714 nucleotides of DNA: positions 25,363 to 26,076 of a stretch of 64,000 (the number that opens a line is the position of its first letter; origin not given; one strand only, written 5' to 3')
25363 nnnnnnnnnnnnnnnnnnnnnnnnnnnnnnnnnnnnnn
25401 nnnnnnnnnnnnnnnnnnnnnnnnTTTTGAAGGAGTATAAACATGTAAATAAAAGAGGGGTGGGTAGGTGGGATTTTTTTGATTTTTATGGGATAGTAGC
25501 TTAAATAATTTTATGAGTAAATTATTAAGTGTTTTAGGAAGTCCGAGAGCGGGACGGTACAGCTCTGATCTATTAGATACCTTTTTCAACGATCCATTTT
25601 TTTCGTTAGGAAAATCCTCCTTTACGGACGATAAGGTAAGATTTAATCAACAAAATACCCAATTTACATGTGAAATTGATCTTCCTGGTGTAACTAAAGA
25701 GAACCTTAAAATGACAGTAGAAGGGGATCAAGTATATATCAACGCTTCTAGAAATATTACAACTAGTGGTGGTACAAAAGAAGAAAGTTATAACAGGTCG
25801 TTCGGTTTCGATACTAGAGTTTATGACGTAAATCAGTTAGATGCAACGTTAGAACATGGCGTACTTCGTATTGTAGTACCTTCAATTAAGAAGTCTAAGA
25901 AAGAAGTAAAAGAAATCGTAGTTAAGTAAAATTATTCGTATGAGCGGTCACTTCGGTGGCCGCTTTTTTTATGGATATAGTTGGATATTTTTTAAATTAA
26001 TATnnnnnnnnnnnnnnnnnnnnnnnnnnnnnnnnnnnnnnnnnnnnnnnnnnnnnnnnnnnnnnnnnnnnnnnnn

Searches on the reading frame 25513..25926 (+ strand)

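Call 53: search_protein_families(library=pfam, proteins=[window:25513-25926:+], max_evalue=0.001)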
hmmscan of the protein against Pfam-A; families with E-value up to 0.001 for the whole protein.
window:25513-25926:+ (138 aa): 2 families
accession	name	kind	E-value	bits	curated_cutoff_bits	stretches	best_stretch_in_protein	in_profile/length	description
PF00011.27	HSP20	-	4.6e-12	46.4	20.8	1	46-137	4-101/102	Hsp20/alpha crystallin family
PF17886.7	ArsA_HSP20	-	0.00097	19.1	22.5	0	49-120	2-61/63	HSP20-like domain found in ArsA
